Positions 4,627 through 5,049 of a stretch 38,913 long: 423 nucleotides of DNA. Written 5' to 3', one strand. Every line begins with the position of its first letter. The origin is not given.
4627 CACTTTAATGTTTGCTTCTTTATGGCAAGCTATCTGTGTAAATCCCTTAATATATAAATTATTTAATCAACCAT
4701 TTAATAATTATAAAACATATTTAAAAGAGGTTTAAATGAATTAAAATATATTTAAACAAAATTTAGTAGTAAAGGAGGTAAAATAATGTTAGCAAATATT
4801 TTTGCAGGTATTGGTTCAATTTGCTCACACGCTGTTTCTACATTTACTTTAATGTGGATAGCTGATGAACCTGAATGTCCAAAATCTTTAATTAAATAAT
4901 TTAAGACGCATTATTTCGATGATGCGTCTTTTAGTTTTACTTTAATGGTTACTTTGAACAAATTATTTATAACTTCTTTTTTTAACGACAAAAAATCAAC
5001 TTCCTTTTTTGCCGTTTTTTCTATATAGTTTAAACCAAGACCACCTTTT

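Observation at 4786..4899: Unannotated AgrD-like propeptide with Leu at the thiolactone Cys position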

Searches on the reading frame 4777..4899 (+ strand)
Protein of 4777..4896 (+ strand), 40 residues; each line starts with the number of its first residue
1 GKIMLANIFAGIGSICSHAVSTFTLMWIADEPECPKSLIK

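Call 3: search_protein_families(library=pfam, proteins=[window:4786-4899:+], max_evalue=1)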
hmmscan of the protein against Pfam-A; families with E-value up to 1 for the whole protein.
window:4786-4899:+ (37 aa): 2 families
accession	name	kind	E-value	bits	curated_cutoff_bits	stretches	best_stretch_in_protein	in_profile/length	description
PF05931.16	AgrD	-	0.039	14.4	22.7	1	4-37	13-42/45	Staphylococcal AgrD protein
PF20823.2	Cmr2_Zn-bd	-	0.13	12.8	27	1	20-37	27-44/58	CRISPR RNA silencing complex Cmr2 subunit, Zn-binding domain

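Call 4: search_protein_families(library=ncbifam, proteins=[window:4786-4899:+], max_evalue=1)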
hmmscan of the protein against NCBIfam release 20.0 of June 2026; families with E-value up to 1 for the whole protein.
window:4786-4899:+ (37 aa): 1 family
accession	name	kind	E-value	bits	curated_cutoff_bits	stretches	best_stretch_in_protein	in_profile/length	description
TIGR04223.1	quorum_AgrD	subfamily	0.0022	18.2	19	1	23-37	24-38/38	AgrD family cyclic lactone autoinducer peptide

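Call 11: find_homologous_proteins(query=window:4777-4896:+, max_evalue=10)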
Query seq(40 aa) (40 aa): 14 proteins with E <= 10 among 14 candidates.
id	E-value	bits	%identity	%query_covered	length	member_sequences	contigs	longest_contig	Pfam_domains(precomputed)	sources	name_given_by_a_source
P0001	3.6e-17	77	100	93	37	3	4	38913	-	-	-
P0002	3.6e-11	59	78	93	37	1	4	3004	-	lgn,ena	-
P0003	7.9e-9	52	65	93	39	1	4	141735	-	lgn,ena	-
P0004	8.1e-9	52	68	93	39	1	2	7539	-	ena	-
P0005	4.2e-8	49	62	98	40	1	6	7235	-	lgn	-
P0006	1.6e-7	48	62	98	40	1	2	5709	-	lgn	-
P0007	3.2e-7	47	64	98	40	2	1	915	-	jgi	jgi:cyclic lactone autoinducer peptide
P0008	4.6e-7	46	59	98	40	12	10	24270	-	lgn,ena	-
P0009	1.3e-6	45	59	98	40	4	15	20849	-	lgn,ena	-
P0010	1.3e-6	45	59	98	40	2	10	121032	-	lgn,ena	-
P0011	1.5e-4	39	56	98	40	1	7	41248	-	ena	-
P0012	7.0e-4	37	56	90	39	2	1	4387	-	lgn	-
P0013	7.1e-3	33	51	93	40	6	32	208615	-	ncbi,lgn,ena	-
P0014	9.9e-3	33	51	93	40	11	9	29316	-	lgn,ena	-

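Call 13: find_encoding_contigs(protein=P0003, flank=4000, max_places=3)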
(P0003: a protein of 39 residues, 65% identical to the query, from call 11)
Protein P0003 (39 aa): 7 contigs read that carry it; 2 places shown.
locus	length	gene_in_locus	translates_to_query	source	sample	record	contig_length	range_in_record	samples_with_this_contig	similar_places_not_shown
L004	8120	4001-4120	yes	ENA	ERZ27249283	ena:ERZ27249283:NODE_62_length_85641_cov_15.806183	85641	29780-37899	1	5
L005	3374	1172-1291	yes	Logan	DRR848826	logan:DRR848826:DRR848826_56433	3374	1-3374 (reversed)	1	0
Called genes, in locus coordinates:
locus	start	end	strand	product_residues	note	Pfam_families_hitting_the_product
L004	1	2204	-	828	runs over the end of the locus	PF07517:SecA_DEAD, PF00270:DEAD (weak), PF01043:SecA_PP_bind, PF21090:P-loop_SecA, PF07516:SecA_SW, PF02810:SEC-C (weak)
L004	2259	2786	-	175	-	PF02482:Ribosomal_S30AE, PF16321:Ribosom_S30AE_C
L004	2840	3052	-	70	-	PF00313:CSD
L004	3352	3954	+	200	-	PF04647:AgrB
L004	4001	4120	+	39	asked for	-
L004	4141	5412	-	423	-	PF14501:HATPase_c_5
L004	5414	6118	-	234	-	PF04397:LytTR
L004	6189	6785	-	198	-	-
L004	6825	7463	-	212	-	PF01551:Peptidase_M23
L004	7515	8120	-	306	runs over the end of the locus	PF08486:SpoIID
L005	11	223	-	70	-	PF00313:CSD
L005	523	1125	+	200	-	PF04647:AgrB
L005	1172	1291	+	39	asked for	-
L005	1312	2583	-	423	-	PF14501:HATPase_c_5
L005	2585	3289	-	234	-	PF04397:LytTR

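Call 14: find_encoding_contigs(protein=P0004, flank=4000, max_places=2)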
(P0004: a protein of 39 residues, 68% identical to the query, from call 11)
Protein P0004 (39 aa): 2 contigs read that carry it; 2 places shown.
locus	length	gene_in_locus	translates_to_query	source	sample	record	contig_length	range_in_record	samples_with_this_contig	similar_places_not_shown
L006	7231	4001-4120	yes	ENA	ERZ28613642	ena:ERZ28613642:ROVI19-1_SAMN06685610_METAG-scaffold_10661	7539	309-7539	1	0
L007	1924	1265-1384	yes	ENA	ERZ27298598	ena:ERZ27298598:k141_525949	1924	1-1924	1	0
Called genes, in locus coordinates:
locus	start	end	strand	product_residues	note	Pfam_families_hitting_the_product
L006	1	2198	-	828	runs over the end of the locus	PF07517:SecA_DEAD, PF00270:DEAD (weak), PF01043:SecA_PP_bind, PF21090:P-loop_SecA, PF07516:SecA_SW, PF02810:SEC-C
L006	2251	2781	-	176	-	PF02482:Ribosomal_S30AE, PF16321:Ribosom_S30AE_C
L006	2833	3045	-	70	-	PF00313:CSD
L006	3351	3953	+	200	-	PF04647:AgrB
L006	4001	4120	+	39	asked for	-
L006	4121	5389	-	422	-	PF14501:HATPase_c_5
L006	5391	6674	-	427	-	PF14501:HATPase_c_5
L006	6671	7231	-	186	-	?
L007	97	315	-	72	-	PF00313:CSD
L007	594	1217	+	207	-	PF04647:AgrB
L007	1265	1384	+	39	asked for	-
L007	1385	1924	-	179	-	?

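Call 15: find_encoding_contigs(protein=P0002, flank=4000, max_places=2)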
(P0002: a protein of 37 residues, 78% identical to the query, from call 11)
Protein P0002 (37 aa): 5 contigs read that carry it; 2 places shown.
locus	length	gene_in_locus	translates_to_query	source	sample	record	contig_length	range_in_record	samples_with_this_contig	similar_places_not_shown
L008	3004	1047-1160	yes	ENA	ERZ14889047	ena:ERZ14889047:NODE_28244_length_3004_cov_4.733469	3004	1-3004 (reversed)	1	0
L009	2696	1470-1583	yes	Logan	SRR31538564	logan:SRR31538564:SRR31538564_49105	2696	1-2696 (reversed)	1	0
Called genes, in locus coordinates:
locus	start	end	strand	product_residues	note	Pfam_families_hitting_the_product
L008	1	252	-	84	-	?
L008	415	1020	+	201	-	PF04647:AgrB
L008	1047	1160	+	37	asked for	-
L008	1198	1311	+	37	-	-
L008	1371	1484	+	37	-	-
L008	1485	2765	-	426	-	-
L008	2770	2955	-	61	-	PF04397:LytTR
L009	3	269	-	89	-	?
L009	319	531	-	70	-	PF00313:CSD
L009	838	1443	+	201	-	PF04647:AgrB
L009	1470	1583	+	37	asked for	-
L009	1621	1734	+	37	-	-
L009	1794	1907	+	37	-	-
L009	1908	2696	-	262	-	?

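Call 18: find_encoding_contigs(protein=P0001, flank=3000, max_places=6)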
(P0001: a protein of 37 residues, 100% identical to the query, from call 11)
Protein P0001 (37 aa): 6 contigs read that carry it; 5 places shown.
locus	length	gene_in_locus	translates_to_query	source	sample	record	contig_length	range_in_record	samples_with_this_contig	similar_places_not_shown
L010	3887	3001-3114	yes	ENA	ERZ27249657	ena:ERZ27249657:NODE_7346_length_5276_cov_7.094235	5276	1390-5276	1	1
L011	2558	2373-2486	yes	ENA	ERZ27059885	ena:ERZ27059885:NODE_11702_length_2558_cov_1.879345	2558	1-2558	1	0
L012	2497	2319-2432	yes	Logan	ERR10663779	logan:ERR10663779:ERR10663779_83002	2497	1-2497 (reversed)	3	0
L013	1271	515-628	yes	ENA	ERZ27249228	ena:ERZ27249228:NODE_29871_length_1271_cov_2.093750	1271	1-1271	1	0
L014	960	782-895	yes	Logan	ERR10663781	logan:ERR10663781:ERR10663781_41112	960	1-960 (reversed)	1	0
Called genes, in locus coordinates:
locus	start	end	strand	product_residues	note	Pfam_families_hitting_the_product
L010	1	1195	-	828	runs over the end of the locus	PF07517:SecA_DEAD, PF00270:DEAD (faint), PF01043:SecA_PP_bind, PF21090:P-loop_SecA, PF07516:SecA_SW, PF02810:SEC-C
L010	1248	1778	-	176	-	PF02482:Ribosomal_S30AE, PF16321:Ribosom_S30AE_C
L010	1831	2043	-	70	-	PF00313:CSD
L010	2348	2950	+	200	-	PF04647:AgrB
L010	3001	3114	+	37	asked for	-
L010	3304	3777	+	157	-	PF01797:Y1_Tnp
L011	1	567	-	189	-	?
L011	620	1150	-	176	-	PF02482:Ribosomal_S30AE, PF16321:Ribosom_S30AE_C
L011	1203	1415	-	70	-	PF00313:CSD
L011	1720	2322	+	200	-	PF04647:AgrB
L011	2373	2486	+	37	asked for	-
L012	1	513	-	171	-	?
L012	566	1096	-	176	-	PF02482:Ribosomal_S30AE, PF16321:Ribosom_S30AE_C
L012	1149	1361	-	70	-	PF00313:CSD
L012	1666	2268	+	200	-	PF04647:AgrB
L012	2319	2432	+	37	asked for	-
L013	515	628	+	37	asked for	-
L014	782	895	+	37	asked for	-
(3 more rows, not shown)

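Call 31: find_homologous_proteins(query=A2, max_evalue=10)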
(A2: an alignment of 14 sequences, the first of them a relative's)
Query A2 (14 sequences) (40 aa, profile of the alignment): 819 proteins with E <= 10 among 851 candidates; the best 120 are listed.
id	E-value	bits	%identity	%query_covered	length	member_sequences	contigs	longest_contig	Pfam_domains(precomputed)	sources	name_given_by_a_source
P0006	1.3e-22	97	90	100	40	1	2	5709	-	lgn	-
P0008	1.5e-22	97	88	100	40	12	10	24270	-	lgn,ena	-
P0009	6.3e-22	95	83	100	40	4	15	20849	-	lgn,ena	-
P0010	1.6e-21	94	88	100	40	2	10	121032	-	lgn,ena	-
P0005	1.9e-21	94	100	100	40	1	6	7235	-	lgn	-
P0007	4.2e-21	92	70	100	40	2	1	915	-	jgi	jgi:cyclic lactone autoinducer peptide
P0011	2.6e-20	90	75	100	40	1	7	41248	-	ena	-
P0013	1.1e-19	88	48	100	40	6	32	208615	-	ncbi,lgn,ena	-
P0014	1.1e-19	88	48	100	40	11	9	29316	-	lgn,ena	-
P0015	1.9e-19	87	78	100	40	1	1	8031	-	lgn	-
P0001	4.5e-19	86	62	93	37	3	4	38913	-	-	-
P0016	1.1e-18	85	75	100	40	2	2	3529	-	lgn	-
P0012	3.6e-18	83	67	90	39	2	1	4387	-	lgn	-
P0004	3.6e-18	83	47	95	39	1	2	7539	-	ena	-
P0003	3.7e-18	83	45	95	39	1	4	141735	-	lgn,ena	-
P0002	2.5e-17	80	51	93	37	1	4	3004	-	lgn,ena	-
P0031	1.8e-15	74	55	100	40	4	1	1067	PF05931.16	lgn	-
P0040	1.1e-14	72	48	100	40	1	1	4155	PF05931.16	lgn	-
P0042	1.3e-14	72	61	95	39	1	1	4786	-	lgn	-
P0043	1.4e-14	72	53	100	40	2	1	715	PF05931.16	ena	-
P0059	1.0e-13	69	43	93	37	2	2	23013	-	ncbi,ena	-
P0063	1.5e-13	68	53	100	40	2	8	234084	PF05931.16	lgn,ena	-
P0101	1.0e-12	66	53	95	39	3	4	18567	PF05931.16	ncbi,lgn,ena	-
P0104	1.2e-12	65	58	95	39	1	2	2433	PF05931.16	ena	-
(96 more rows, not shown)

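Call 40: find_encoding_contigs(protein=P0010, flank=4000, max_places=1)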
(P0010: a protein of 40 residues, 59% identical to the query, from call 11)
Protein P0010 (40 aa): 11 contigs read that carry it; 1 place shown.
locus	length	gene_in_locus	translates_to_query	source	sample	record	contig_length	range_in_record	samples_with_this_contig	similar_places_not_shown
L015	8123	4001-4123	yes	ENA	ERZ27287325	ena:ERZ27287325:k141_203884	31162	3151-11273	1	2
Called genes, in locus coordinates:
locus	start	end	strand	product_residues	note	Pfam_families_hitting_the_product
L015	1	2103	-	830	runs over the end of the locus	PF07517:SecA_DEAD, PF00270:DEAD, PF01043:SecA_PP_bind, PF21090:P-loop_SecA, PF07516:SecA_SW, PF02810:SEC-C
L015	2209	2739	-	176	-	PF02482:Ribosomal_S30AE, PF16321:Ribosom_S30AE_C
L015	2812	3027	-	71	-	PF00313:CSD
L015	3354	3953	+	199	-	PF04647:AgrB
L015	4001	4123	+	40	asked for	-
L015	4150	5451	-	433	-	PF14501:HATPase_c_5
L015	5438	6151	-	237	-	PF00072:Response_reg, PF04397:LytTR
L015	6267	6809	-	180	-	-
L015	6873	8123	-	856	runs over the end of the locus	PF00690:Cation_ATPase_N, PF00122:E1-E2_ATPase, PF00702:Hydrolase, PF13246:Cation_ATPase, PF08282:Hydrolase_3 (weak), PF00689:Cation_ATPase_C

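Call 41: find_encoding_contigs(protein=P0013, flank=4000, max_places=1)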
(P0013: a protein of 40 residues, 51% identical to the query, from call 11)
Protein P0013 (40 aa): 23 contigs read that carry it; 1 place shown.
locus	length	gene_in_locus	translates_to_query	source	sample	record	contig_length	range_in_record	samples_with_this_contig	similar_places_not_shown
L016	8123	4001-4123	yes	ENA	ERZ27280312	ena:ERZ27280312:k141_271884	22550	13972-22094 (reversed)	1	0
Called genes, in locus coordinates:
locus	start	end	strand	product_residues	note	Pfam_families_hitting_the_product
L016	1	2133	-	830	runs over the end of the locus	PF07517:SecA_DEAD, PF00270:DEAD (weak), PF01043:SecA_PP_bind, PF21090:P-loop_SecA, PF07516:SecA_SW, PF02810:SEC-C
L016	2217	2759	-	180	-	PF02482:Ribosomal_S30AE, PF16321:Ribosom_S30AE_C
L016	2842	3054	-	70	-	PF00313:CSD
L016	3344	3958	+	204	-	PF04647:AgrB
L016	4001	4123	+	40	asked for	-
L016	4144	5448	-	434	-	PF14501:HATPase_c_5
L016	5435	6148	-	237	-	PF00072:Response_reg, PF04397:LytTR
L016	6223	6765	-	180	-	-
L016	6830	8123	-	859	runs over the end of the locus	PF00690:Cation_ATPase_N, PF00122:E1-E2_ATPase, PF00702:Hydrolase, PF13246:Cation_ATPase, PF00689:Cation_ATPase_C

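Call 42: find_encoding_contigs(protein=P0059, flank=4000, max_places=2)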
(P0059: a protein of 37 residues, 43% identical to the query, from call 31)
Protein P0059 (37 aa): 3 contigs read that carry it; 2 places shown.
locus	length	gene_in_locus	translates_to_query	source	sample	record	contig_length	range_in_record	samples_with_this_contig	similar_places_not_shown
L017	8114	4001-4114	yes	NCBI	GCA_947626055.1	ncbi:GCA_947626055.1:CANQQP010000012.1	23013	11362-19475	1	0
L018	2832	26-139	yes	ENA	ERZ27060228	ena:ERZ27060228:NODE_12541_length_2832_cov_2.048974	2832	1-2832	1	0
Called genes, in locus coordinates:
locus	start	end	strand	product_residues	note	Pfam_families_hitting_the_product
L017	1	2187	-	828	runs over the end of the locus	PF07517:SecA_DEAD, PF00270:DEAD (faint), PF01043:SecA_PP_bind, PF00271:Helicase_C (faint), PF21090:P-loop_SecA, PF07516:SecA_SW, PF02810:SEC-C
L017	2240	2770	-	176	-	PF02482:Ribosomal_S30AE, PF16321:Ribosom_S30AE_C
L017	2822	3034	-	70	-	PF00313:CSD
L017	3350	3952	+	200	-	PF04647:AgrB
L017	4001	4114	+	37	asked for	-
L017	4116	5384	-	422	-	-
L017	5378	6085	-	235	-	PF00072:Response_reg (faint), PF04397:LytTR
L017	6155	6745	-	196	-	-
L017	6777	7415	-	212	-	PF01551:Peptidase_M23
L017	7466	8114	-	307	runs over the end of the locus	PF08486:SpoIID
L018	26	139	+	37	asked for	-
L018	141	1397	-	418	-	-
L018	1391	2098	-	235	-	PF00072:Response_reg (faint), PF04397:LytTR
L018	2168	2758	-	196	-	-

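Call 44: search_protein_representatives(alignment_id=A1)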
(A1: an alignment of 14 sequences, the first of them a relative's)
Query: 14 sequences, 40 profile positions. Proteins with E-value up to 0.001 (for the whole library): 173; up to 1e-10: 7; up to 1e-30: 0. The best 150 are listed.
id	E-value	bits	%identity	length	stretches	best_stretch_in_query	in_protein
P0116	5.8e-13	64.8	-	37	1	4-40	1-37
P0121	2.0e-12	63.0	-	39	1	2-40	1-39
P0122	9.3e-12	60.9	-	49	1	2-40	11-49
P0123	2.6e-11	59.5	-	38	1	4-40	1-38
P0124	3.4e-11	59.1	-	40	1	1-40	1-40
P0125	4.4e-11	58.7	-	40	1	1-40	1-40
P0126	1.0e-10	57.6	-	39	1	2-40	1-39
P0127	1.6e-10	57.0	-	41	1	1-39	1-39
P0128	2.0e-10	56.7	-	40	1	1-40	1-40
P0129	2.2e-10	56.5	-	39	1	2-40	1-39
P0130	2.3e-10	56.5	-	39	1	2-40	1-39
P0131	3.1e-10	56.0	-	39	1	2-40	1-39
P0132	4.4e-10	55.5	-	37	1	4-40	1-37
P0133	1.1e-09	54.2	-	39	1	2-40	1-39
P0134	1.4e-09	53.9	-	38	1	2-38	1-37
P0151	2.5e-08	49.9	-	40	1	2-38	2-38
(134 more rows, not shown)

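Call 51: find_encoding_contigs(protein=P0127, flank=2500, max_places=1)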
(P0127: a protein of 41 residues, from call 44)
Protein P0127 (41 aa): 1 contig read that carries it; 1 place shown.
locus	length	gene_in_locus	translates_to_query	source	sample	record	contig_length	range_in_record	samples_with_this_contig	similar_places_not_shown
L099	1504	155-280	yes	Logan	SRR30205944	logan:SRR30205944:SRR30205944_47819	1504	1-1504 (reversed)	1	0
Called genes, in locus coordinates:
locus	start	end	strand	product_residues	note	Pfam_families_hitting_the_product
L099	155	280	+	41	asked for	-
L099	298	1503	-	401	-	?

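Call 52: find_encoding_contigs(protein=P0151, flank=2500, max_places=1)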
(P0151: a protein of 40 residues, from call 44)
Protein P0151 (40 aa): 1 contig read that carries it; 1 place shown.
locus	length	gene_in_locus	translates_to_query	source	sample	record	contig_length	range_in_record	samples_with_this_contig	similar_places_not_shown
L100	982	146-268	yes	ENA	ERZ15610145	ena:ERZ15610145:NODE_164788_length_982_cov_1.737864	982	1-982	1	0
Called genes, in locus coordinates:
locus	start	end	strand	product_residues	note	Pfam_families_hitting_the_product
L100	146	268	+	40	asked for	-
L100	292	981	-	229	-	?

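Call 55: search_protein_families(library=ncbifam, alignment_id=A1, max_evalue=1)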
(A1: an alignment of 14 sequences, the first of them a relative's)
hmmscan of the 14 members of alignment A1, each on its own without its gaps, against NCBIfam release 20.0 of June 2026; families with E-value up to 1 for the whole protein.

A. member 1, P0001 (37 aa): 1 family
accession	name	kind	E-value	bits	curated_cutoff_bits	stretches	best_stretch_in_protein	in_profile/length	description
TIGR04223.1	quorum_AgrD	subfamily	0.0022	18.2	19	1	23-37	24-38/38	AgrD family cyclic lactone autoinducer peptide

B. families by the number of members that match (of 14 scanned): 2 families
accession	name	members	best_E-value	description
TIGR04223.1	quorum_AgrD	14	9.7e-09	AgrD family cyclic lactone autoinducer peptide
NF049980.1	SfMCT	1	0.19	L-lactate MFS transporter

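Call 56: search_protein_families(library=ncbifam, proteins=[P0005, P0013], max_evalue=1)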
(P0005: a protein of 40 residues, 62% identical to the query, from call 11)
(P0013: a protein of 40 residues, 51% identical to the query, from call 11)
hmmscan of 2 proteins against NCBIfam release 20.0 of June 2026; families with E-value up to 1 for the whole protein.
P0005 (40 aa): 1 family
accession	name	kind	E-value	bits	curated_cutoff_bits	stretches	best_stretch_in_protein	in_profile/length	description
TIGR04223.1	quorum_AgrD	subfamily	2.3e-07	30.8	19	1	4-40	6-38/38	AgrD family cyclic lactone autoinducer peptide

P0013 (40 aa): 1 family
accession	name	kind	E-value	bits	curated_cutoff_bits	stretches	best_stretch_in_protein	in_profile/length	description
TIGR04223.1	quorum_AgrD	subfamily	3.9e-06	26.9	19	1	14-40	13-38/38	AgrD family cyclic lactone autoinducer peptide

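Call 68: list_cluster_members(proteins=[P0059, P0132, P0001, P0003, P0013])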
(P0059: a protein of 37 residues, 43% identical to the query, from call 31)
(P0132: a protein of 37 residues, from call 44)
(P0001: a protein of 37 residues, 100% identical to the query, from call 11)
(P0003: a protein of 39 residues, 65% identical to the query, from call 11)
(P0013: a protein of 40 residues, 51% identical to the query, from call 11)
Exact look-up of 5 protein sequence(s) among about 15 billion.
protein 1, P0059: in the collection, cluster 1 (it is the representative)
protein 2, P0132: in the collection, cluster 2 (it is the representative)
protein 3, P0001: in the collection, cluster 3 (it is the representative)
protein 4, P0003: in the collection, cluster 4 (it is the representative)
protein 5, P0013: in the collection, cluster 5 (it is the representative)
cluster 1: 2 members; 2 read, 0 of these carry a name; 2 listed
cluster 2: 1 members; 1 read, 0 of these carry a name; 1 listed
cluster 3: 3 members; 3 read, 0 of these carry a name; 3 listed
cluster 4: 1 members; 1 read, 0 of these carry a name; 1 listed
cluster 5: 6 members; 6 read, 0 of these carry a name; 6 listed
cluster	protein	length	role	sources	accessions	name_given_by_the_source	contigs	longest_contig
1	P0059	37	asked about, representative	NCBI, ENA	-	-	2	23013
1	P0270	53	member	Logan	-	-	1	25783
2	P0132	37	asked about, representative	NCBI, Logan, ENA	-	-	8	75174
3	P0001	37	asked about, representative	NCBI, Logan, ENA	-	-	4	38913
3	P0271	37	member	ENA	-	-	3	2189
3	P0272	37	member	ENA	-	-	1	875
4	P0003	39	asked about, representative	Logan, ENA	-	-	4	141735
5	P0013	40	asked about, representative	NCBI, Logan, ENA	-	-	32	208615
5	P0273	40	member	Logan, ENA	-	-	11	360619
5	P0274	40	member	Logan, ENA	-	-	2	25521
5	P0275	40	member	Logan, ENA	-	-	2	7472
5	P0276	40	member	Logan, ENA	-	-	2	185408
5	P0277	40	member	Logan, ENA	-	-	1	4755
